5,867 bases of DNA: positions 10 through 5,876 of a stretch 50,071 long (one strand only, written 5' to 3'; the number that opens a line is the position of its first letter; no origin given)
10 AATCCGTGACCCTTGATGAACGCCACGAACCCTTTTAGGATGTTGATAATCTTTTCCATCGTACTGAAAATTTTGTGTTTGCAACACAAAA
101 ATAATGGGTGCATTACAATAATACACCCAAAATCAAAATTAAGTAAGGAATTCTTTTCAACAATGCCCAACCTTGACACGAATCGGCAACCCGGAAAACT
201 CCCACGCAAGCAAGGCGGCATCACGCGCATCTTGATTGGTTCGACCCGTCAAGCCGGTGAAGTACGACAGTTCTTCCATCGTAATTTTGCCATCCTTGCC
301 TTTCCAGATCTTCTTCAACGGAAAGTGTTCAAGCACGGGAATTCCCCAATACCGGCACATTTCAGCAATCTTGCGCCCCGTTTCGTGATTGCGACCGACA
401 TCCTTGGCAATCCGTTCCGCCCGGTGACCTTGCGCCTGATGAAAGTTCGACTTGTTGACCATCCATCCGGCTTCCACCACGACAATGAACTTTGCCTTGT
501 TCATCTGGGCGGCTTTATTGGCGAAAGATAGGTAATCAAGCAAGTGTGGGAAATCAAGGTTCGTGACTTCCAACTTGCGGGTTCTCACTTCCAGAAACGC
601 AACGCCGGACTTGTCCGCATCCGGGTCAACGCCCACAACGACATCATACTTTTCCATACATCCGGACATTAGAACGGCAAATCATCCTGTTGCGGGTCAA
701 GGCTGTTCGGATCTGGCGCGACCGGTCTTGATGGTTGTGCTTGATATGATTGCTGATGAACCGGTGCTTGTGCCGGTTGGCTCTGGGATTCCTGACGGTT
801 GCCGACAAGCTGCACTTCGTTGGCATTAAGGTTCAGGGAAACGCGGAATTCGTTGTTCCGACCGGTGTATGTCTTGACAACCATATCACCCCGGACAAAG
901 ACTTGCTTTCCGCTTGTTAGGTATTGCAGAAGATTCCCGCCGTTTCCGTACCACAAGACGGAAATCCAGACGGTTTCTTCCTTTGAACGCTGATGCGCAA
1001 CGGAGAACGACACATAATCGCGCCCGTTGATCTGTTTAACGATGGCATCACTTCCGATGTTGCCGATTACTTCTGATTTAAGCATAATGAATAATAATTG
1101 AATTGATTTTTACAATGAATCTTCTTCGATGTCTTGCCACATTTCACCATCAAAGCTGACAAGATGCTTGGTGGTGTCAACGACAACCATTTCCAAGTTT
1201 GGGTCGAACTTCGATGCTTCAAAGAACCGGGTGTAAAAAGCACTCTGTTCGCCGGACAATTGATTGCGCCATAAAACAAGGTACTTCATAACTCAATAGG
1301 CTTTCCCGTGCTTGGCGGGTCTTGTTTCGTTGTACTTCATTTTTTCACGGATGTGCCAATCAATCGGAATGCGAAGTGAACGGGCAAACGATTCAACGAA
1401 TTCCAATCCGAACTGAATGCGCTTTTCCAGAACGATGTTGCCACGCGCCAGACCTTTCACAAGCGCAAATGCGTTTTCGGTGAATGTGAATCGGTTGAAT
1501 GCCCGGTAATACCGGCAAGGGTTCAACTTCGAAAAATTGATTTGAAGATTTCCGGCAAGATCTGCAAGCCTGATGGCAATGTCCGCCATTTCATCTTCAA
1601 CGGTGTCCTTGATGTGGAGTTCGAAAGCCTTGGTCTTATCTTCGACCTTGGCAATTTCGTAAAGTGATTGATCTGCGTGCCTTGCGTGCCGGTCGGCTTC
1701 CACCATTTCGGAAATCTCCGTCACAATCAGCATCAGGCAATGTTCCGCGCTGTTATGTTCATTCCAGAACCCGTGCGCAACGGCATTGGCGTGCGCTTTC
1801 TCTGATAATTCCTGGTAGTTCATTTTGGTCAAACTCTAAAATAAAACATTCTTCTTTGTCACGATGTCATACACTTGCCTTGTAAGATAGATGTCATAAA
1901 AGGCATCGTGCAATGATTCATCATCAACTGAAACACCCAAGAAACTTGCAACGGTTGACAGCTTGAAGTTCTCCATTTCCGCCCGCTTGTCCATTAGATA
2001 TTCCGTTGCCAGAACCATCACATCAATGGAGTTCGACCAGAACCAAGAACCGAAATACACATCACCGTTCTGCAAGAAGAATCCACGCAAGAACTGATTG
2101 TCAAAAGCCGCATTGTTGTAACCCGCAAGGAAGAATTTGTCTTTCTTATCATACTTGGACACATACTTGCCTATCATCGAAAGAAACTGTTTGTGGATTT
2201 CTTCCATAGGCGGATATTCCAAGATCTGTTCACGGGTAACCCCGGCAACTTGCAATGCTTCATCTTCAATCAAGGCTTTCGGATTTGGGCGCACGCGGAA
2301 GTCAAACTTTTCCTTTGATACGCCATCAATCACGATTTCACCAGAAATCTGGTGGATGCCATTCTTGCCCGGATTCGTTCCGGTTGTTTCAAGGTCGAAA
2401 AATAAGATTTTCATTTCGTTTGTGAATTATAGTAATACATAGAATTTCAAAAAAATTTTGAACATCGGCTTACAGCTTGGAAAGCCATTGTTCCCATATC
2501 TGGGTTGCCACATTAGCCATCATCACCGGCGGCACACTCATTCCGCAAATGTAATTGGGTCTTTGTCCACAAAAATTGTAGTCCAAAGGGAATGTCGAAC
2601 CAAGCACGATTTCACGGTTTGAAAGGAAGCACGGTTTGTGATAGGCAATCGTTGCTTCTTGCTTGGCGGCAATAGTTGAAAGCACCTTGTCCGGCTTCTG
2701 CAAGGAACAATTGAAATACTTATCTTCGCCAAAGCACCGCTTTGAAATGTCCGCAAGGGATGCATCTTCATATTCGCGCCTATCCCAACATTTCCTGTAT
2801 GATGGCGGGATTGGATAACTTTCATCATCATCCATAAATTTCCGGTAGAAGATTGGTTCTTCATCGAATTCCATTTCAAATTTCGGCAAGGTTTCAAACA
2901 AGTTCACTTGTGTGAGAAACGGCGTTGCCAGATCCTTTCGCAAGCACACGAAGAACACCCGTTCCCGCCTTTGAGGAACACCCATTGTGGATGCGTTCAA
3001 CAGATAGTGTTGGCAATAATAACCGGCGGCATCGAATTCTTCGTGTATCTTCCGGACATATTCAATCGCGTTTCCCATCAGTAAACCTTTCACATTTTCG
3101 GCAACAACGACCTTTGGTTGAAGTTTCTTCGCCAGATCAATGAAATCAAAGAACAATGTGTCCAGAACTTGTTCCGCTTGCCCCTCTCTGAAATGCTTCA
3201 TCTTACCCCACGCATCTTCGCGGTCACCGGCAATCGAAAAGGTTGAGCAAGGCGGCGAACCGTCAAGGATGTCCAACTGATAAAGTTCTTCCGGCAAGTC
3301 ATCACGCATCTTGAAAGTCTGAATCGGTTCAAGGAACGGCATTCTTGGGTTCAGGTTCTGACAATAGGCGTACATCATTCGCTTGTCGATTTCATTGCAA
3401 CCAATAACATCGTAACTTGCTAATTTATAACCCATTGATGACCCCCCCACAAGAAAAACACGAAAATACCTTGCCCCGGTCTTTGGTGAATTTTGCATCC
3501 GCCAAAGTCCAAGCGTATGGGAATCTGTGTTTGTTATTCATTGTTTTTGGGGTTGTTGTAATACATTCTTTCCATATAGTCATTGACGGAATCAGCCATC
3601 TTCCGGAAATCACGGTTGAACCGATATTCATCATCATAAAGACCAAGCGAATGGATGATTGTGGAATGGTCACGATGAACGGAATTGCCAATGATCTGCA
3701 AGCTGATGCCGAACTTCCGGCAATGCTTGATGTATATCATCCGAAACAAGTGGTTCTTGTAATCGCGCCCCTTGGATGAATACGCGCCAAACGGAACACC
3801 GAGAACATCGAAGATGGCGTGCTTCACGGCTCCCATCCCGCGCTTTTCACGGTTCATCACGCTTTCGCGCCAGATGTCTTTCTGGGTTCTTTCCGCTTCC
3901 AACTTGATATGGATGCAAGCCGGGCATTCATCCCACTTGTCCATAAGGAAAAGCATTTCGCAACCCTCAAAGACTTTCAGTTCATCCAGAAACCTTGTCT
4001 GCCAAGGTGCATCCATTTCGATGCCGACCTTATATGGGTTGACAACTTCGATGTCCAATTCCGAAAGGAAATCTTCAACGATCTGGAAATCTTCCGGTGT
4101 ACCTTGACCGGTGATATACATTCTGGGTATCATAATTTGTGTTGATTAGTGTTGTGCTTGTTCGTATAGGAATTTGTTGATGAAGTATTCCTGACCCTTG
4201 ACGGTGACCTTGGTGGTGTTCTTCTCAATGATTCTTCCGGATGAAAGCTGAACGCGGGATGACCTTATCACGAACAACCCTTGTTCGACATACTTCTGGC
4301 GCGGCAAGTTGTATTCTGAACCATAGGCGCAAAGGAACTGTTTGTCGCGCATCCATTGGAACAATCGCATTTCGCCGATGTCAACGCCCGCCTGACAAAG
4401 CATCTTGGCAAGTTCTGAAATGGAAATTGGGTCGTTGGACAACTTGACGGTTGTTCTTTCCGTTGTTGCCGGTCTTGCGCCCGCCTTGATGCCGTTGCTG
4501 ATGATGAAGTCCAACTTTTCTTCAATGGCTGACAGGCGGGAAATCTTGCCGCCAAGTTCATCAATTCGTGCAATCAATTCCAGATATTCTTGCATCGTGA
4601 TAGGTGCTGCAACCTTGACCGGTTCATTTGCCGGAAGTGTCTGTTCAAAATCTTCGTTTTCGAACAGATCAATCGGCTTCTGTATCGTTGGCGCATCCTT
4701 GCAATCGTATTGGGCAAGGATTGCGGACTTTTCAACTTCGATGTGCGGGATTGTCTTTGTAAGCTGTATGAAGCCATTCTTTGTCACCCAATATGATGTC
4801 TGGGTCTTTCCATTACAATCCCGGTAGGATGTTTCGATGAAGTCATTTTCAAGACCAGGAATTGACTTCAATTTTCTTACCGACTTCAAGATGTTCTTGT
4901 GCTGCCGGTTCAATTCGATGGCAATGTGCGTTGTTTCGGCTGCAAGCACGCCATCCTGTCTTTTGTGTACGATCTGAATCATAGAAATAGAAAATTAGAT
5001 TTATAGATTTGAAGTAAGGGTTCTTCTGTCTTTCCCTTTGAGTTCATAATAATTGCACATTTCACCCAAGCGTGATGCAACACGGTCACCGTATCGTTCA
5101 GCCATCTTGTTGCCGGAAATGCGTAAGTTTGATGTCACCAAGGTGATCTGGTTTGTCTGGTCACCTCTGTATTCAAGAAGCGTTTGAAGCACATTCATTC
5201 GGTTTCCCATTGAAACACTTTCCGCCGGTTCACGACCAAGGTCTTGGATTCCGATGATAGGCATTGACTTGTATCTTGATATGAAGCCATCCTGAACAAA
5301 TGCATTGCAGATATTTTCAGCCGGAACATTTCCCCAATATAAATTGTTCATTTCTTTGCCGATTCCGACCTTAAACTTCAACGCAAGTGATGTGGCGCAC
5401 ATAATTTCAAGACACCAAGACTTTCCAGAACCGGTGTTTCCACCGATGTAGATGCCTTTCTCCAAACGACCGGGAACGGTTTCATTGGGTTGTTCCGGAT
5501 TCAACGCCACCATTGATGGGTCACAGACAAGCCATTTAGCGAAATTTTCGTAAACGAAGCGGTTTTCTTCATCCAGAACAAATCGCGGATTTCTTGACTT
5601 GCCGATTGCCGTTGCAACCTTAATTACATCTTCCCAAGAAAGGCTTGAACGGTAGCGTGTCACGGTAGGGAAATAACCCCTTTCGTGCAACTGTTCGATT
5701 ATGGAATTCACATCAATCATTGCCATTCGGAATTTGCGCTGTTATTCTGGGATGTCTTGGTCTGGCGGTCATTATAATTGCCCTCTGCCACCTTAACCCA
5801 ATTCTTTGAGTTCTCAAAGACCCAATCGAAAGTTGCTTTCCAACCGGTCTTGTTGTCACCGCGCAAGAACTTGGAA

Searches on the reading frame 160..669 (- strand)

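Call 14: search_protein_families(library=phrogs, max_evalue=0.001, proteins=[window:160-669:-])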
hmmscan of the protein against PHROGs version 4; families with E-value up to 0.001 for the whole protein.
window:160-669:- (170 aa): 1 family
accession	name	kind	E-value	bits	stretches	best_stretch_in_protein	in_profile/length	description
phrog_1770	-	DNA, RNA and nucleotide metabolism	5.7e-16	59.9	1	10-158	5-126/158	Holliday junction resolvase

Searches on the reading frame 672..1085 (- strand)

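Call 14: search_protein_families(library=phrogs, max_evalue=0.001, proteins=[window:672-1085:-])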
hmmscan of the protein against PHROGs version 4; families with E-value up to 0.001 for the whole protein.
window:672-1085:- (138 aa): 1 family
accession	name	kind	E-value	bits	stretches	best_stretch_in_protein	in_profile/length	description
phrog_44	-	DNA, RNA and nucleotide metabolism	1.5e-19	71.8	1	3-138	89-228/271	single strand DNA binding protein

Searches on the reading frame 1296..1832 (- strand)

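Call 14: search_protein_families(library=phrogs, max_evalue=0.001, proteins=[window:1296-1832:-])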
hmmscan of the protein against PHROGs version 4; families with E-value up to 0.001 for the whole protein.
window:1296-1832:- (179 aa): 3 families
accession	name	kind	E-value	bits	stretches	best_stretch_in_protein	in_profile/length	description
phrog_9236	-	other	3.2e-43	148.7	1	2-179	2-191/191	pyrophosphatase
phrog_3301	-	other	2.1e-21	77.6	2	4-101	48-147/169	pyrophosphatase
phrog_5658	-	other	1.6e-12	48.4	1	3-172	301-406/421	pyrophosphatase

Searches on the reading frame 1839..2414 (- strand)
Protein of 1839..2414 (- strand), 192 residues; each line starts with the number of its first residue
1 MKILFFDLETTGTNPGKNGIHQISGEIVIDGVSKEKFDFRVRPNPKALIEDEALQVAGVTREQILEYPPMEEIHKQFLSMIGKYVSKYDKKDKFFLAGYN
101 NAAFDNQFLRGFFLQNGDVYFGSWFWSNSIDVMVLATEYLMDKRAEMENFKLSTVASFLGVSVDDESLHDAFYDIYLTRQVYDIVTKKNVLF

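Call 14: search_protein_families(library=phrogs, max_evalue=0.001, proteins=[window:1839-2414:-])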
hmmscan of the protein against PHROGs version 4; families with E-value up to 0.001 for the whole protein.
window:1839-2414:- (192 aa): 3 families
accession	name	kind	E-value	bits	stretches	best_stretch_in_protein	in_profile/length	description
phrog_192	-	DNA, RNA and nucleotide metabolism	1e-37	131.4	1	1-189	106-274/397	DNA polymerase exonuclease subunit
phrog_19080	-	unknown function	2e-09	37.6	1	1-189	5-197/477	-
phrog_14632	-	DNA, RNA and nucleotide metabolism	1.7e-08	34.6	1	5-187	86-245/380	DNA polymerase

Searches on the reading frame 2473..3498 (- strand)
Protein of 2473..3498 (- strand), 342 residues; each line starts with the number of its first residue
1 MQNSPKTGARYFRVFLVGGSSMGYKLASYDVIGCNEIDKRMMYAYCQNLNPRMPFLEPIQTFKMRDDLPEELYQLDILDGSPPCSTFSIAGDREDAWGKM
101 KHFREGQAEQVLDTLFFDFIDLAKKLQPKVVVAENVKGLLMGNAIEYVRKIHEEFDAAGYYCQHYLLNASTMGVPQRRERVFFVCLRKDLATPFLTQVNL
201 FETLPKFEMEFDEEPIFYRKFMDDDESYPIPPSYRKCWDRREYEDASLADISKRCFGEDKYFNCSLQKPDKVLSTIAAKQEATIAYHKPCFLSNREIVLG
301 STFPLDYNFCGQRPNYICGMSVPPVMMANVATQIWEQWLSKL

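Call 14: search_protein_families(library=phrogs, max_evalue=0.001, proteins=[window:2473-3498:-])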
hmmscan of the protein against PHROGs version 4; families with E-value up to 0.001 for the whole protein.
window:2473-3498:- (342 aa): 4 families
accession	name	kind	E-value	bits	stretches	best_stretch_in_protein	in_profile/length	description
phrog_116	-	other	1.8e-59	202.9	1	17-340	217-495/779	DNA methyltransferase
phrog_36001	-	unknown function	1.5e-27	97.1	1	84-192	460-567/715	-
phrog_363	-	other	8.5e-22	78.7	1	17-190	63-218/327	DNA methyltransferase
phrog_5999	-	other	7.9e-06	26.9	1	17-103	12-96/109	DNA methyltransferase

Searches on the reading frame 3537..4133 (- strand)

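Call 14: search_protein_families(library=phrogs, max_evalue=0.001, proteins=[window:3537-4133:-])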
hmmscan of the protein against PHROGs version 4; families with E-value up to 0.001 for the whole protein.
window:3537-4133:- (199 aa): 1 family
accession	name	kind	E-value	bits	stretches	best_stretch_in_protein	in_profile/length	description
phrog_5781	-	unknown function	3.5e-09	37.5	1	4-182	7-182/220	-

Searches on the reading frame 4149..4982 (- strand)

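Call 14: search_protein_families(library=phrogs, max_evalue=0.001, proteins=[window:4149-4982:-])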
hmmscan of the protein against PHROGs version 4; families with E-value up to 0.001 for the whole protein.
window:4149-4982:- (278 aa): 7 families
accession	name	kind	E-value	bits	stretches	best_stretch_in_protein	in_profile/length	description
phrog_9438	-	transcription regulation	1.6e-33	116.1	1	169-276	8-116/121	anti-repressor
phrog_63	-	transcription regulation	1.8e-23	84.6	1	182-272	271-357/431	anti-repressor Ant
phrog_130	-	transcription regulation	5.9e-18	66.1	1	182-276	321-413/480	anti-repressor Ant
phrog_15968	-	transcription regulation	5.5e-14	53.2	1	207-275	1-70/73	anti-repressor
phrog_518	-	transcription regulation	4.4e-08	34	1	4-74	14-84/268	Rha-like transcriptional regulator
phrog_995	-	transcription regulation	3.7e-06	27.6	1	17-74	123-181/307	transcriptional regulator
phrog_2657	-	transcription regulation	0.0003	21.2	1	9-74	18-87/243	transcriptional regulator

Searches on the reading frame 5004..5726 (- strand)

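Call 14: search_protein_families(library=phrogs, max_evalue=0.001, proteins=[window:5004-5726:-])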
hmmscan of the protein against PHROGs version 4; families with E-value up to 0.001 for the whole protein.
window:5004-5726:- (241 aa): 2 families
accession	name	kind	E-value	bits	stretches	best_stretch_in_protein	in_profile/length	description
phrog_3277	-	DNA, RNA and nucleotide metabolism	1e-09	39.4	1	89-236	10-154/168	DnaC-like helicase loader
phrog_50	-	DNA, RNA and nucleotide metabolism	9.2e-09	35.9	1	146-236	425-511/570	DnaC-like helicase loader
